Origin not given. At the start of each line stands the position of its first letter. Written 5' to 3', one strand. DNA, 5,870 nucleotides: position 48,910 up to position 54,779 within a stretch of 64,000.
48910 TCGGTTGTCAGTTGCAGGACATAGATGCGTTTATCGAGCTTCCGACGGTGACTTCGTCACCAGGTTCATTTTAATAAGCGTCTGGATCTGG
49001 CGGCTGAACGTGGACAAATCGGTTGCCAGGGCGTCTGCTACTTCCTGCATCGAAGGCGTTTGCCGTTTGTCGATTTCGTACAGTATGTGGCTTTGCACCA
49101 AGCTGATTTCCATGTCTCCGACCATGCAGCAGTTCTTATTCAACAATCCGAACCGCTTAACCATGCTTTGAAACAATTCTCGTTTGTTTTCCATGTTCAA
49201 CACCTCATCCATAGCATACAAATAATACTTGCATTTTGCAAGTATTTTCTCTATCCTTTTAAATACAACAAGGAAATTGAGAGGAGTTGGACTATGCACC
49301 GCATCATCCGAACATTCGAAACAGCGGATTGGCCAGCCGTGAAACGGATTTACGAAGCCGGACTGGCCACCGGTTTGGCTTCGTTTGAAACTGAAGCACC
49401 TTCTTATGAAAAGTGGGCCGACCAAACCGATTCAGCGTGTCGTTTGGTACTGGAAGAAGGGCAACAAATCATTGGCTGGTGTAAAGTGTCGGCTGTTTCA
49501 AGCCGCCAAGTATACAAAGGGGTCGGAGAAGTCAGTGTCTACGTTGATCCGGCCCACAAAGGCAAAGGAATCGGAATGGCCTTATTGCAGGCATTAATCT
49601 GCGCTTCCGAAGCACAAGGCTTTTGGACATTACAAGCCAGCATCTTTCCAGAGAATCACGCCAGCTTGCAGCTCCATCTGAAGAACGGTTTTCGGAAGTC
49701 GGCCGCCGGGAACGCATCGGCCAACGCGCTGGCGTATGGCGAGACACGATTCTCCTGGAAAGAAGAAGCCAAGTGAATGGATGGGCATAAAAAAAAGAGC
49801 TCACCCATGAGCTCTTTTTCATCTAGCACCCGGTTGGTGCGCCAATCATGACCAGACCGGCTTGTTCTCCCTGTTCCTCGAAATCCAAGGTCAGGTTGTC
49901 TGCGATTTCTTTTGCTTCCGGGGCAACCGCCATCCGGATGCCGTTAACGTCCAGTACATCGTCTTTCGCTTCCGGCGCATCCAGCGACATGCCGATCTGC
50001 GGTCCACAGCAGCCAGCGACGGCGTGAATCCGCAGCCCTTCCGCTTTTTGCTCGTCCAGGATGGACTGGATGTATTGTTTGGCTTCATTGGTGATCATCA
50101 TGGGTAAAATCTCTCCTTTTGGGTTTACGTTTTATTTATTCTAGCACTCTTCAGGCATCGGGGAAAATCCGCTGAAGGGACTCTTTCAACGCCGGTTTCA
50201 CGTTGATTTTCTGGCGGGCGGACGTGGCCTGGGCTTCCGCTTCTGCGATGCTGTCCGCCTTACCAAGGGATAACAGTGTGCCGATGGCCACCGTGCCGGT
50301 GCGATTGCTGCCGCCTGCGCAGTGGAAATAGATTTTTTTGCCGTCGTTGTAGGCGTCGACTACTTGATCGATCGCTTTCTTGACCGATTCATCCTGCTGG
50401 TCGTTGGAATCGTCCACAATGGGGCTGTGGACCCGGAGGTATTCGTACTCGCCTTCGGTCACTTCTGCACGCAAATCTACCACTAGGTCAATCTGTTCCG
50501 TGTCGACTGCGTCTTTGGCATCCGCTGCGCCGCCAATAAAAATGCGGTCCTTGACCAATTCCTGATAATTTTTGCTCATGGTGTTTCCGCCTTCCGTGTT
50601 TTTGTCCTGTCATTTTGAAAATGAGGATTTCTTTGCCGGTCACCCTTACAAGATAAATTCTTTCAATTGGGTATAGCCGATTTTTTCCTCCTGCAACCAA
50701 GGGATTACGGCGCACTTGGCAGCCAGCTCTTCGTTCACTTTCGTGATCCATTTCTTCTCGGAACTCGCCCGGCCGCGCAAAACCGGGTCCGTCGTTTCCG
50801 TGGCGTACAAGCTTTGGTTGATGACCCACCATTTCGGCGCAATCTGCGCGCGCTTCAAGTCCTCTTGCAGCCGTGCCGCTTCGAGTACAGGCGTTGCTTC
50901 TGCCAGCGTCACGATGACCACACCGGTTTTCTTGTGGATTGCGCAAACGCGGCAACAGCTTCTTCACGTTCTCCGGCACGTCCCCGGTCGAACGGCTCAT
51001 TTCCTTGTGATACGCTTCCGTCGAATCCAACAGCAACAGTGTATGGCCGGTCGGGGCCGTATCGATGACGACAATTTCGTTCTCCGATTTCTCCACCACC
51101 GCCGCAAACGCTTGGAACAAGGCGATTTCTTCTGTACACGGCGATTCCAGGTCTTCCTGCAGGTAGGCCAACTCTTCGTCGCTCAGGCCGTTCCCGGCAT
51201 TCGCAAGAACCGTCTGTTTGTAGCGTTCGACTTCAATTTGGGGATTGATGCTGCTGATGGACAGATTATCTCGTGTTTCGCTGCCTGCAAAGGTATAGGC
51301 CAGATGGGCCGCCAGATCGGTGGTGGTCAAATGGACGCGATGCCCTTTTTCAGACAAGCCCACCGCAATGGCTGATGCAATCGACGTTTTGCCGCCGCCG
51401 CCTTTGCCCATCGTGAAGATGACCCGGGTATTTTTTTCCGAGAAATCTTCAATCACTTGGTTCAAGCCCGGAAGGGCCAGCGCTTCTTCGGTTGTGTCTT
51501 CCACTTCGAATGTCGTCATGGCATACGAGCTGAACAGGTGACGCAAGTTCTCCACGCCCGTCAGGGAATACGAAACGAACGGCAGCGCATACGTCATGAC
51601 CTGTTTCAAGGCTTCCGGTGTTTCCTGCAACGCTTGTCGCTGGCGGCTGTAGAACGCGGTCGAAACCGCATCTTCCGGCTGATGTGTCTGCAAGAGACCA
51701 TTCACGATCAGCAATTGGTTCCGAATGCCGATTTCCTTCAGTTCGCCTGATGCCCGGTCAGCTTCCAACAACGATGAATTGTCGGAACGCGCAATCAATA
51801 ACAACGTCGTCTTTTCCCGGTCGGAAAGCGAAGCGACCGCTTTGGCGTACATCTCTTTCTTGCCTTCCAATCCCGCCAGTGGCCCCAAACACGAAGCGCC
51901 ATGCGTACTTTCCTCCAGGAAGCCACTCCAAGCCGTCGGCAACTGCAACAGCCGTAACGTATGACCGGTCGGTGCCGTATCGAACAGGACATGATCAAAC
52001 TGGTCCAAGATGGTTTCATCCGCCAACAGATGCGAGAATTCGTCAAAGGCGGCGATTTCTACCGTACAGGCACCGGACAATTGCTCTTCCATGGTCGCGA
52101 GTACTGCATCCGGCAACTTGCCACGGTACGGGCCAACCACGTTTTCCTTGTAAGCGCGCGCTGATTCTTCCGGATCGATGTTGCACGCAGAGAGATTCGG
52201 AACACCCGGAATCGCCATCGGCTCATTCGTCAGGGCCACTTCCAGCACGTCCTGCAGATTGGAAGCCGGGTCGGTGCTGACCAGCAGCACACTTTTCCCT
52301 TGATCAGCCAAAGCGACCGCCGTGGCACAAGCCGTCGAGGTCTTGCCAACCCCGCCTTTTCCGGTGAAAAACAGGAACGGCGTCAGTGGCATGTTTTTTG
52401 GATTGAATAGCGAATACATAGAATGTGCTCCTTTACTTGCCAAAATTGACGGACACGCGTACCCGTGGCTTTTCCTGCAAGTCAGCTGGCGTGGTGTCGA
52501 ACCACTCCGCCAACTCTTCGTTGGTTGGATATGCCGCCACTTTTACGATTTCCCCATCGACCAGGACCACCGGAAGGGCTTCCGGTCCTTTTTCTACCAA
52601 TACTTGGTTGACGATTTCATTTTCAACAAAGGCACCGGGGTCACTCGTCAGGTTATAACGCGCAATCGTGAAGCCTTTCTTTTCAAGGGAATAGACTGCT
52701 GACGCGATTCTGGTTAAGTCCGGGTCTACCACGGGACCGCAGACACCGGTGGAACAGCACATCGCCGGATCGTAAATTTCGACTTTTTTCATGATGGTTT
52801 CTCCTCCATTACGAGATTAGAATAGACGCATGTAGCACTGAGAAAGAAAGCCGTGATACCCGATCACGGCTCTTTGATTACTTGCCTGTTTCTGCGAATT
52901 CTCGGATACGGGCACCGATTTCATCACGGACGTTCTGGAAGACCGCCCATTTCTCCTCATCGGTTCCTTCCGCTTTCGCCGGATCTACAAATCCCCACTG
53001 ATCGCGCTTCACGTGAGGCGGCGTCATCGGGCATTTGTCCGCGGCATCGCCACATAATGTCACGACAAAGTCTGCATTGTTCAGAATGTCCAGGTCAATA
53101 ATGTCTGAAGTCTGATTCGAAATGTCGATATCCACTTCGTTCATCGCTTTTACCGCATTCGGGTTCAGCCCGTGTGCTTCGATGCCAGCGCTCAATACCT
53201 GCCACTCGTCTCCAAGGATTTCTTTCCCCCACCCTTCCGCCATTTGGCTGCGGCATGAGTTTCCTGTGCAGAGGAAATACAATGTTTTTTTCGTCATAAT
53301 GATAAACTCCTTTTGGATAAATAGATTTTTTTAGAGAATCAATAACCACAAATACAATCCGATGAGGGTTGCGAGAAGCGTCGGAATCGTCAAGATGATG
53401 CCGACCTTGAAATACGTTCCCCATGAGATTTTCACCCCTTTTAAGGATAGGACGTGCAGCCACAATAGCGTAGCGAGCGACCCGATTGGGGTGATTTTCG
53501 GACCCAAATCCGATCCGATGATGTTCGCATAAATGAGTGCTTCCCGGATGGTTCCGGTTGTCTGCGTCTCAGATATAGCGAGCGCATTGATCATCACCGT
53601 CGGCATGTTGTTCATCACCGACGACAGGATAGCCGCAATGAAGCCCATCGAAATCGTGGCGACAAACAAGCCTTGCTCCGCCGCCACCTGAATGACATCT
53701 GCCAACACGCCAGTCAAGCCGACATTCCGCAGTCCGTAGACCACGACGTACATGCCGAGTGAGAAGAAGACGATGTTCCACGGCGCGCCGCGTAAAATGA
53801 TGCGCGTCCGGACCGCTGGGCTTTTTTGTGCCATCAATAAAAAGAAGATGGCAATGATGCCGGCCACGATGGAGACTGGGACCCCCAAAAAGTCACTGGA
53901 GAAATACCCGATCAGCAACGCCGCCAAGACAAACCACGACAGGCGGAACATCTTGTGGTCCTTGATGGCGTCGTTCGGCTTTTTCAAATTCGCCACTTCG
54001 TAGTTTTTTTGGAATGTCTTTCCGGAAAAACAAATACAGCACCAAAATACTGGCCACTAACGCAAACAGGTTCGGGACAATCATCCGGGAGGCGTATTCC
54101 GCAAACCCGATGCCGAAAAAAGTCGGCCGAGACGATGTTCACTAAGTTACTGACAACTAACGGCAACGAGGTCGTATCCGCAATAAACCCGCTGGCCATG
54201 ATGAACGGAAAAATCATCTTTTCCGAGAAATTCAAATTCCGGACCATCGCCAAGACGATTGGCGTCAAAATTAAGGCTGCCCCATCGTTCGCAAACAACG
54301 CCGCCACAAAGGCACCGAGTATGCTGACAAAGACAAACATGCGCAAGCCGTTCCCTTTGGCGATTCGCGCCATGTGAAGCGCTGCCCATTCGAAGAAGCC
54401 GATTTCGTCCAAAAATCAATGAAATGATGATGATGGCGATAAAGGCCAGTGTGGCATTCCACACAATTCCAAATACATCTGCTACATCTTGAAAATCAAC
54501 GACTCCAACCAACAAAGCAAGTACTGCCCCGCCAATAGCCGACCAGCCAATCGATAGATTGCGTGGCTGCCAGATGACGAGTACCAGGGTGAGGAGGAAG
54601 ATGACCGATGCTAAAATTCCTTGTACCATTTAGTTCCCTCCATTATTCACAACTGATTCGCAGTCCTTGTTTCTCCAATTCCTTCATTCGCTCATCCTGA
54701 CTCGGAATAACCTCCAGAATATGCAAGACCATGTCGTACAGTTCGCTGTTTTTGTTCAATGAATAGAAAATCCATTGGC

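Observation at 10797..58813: Two copies of the same resolvase res core palindrome, in inverted orientation 48 kb apart, bracket the entire metal-resistance island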

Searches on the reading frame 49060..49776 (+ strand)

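Call 26: search_protein_families(library=pfam, max_evalue=0.001, proteins=[window:49060-49776:+])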
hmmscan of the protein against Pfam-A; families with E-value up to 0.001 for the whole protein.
window:49060-49776:+ (238 aa): 6 families
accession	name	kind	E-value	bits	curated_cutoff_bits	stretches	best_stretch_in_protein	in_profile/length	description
PF00583.31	Acetyltransf_1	-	1.3e-13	51.6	20.7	1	107-211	14-116/116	Acetyltransferase (GNAT) family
PF13508.13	Acetyltransf_7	-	2.5e-10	41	27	1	129-212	6-83/84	Acetyltransferase (GNAT) domain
PF13302.13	Acetyltransf_3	-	4e-09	37.7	25.4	1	84-212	5-138/138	Acetyltransferase (GNAT) domain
PF13420.13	Acetyltransf_4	-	3.2e-08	34.2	24.3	1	83-214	1-137/155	Acetyltransferase (GNAT) domain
PF08445.16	FR47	-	0.00014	22.2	22.1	0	159-214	26-80/86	FR47-like protein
PF13673.13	Acetyltransf_10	-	0.00015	22.2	23.6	1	105-213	9-109/128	Acetyltransferase (GNAT) domain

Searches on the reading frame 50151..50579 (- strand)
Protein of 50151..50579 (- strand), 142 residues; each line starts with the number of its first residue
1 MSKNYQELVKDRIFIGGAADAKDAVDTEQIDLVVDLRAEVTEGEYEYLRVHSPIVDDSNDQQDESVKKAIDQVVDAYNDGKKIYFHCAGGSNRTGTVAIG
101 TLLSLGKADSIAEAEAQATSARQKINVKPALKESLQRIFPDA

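Call 39: search_protein_families(library=ncbifam, max_evalue=0.001, proteins=[window:50151-50579:-])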
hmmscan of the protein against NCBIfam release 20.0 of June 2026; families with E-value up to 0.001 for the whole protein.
window:50151-50579:- (142 aa): 1 family
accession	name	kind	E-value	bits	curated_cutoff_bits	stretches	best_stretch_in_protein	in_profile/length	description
NF009025.0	PRK12361.1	equivalog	3.5e-07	28.8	505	1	24-137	114-231/546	hypothetical protein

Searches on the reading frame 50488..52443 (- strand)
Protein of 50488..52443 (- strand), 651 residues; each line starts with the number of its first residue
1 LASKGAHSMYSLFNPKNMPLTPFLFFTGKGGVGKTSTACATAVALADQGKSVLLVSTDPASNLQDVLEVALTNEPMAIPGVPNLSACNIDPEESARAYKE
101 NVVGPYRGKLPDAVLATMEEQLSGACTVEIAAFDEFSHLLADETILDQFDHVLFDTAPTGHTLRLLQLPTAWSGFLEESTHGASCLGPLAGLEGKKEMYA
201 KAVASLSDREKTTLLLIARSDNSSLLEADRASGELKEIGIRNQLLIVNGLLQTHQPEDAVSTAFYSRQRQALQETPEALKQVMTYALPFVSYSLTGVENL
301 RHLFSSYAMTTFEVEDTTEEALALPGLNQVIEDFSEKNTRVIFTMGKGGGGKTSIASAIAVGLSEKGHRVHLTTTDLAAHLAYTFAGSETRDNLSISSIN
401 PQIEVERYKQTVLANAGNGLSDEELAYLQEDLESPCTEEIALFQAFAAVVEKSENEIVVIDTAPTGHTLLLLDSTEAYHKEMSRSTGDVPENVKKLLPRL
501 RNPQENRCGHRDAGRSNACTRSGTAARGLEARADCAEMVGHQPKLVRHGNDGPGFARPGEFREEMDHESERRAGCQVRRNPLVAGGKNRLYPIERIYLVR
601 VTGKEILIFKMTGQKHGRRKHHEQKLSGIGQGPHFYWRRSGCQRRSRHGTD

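Call 26: search_protein_families(library=pfam, max_evalue=0.001, proteins=[window:50488-52443:-])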
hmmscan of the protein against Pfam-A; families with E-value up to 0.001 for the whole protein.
window:50488-52443:- (651 aa): 20 families
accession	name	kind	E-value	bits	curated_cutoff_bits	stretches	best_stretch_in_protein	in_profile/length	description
PF02374.21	ArsA_ATPase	-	3e-92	309.5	24.3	2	23-303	3-299/305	Anion-transporting ATPase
PF13614.12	AAA_31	-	1.5e-19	71.1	27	2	27-167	8-136/177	AAA domain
PF01656.29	CbiA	-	6.7e-17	62.1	25.4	2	25-191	3-54/125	CobQ/CobB/MinD/ParA nucleotide binding domain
PF10609.15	ParA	-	3.4e-11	43.5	27.1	2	26-58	9-41/246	NUBPL iron-transfer P-loop NTPase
PF00142.24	Fer4_NifH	-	7.4e-09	35.9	25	1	26-62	5-41/271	4Fe-4S iron sulfur cluster binding proteins, NifH/frxC family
PF01695.23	IstB_IS21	-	1.9e-06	28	24.1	0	333-381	87-135/238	IstB-like ATP binding protein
PF20720.3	nSTAND3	-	2.6e-06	27.6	27.2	0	23-58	19-53/155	Novel STAND NTPase 3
PF09140.17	MipZ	-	5e-06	26.5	20.7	0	340-403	2-67/262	ATPase MipZ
PF13481.12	AAA_25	-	5.5e-06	26.6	27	0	20-54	32-65/195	AAA domain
PF19842.5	YqeC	-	8.5e-06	26.5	27.6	0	348-376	5-33/145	YqeC protein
PF02562.22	PhoH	-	1.3e-05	25.3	27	0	338-367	18-47/205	PhoH-like protein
PF03308.22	MeaB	-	1.3e-05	24.8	23.1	0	308-376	4-70/273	Methylmalonyl Co-A mutase-associated GTPase MeaB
PF06564.18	CBP_BcsQ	-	1.6e-05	25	21.3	0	29-63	10-44/234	Cellulose biosynthesis protein BcsQ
PF05970.20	PIF1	-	4.4e-05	23.6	25.9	0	327-372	10-55/223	PIF1-like helicase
PF25199.1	nSTAND_NTPase5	-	5.2e-05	23.5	34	0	22-73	42-95/145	Novel STAND NTPase 5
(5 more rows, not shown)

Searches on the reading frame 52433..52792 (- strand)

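Call 39: search_protein_families(library=ncbifam, max_evalue=0.001, proteins=[window:52433-52792:-])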
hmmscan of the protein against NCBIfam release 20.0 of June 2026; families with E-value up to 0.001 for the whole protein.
window:52433-52792:- (119 aa): 1 family
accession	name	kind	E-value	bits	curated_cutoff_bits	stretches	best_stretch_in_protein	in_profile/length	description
NF033727.2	chaperon_ArsD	equivalog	6.5e-40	135.6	90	1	2-97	1-96/97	arsenite efflux transporter metallochaperone ArsD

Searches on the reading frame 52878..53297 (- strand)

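Call 39: search_protein_families(library=ncbifam, max_evalue=0.001, proteins=[window:52878-53297:-])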
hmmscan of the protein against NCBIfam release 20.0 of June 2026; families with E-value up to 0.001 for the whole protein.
window:52878-53297:- (139 aa): 3 families
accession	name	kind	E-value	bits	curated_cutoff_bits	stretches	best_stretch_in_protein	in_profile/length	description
NF010053.0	PRK13530.1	subfamily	2.4e-73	244.8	215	1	1-139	1-133/133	arsenate reductase (thioredoxin)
TIGR02691.1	arsC_pI258_fam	equivalog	8.5e-70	233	174.3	1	6-134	1-129/129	arsenate reductase (thioredoxin)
TIGR02689.1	ars_reduc_gluta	equivalog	2.6e-23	82.6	157.6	1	5-133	2-124/126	arsenate reductase, glutathione/glutaredoxin type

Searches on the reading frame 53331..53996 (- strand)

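Call 39: search_protein_families(library=ncbifam, max_evalue=0.001, proteins=[window:53331-53996:-])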
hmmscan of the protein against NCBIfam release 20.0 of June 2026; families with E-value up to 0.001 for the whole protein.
window:53331-53996:- (221 aa): 3 families
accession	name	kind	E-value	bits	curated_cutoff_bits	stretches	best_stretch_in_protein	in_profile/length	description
TIGR00935.1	2a45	subfamily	5.5e-111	371.8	415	1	1-220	207-426/426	arsenite/antimonite efflux transporter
NF033877.0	arsB_Sta_pI258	exception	2.7e-101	339.8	760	1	2-220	210-428/429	arsenite efflux transporter membrane subunit ArsB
NF011980.0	PRK15445.1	subfamily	9.2e-101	337.9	457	1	2-220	210-428/430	arsenical efflux pump membrane protein ArsB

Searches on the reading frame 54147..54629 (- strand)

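Call 39: search_protein_families(library=ncbifam, max_evalue=0.001, proteins=[window:54147-54629:-])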
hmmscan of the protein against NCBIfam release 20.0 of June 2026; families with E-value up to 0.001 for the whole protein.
window:54147-54629:- (160 aa): 3 families
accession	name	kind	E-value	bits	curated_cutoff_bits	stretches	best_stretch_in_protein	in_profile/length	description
TIGR00935.1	2a45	subfamily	1.7e-30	106.6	415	1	5-75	1-71/426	arsenite/antimonite efflux transporter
NF011980.0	PRK15445.1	subfamily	9.7e-30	103.9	457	1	5-75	3-73/430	arsenical efflux pump membrane protein ArsB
NF033877.0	arsB_Sta_pI258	exception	3.3e-25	89.2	760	1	5-75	3-73/429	arsenite efflux transporter membrane subunit ArsB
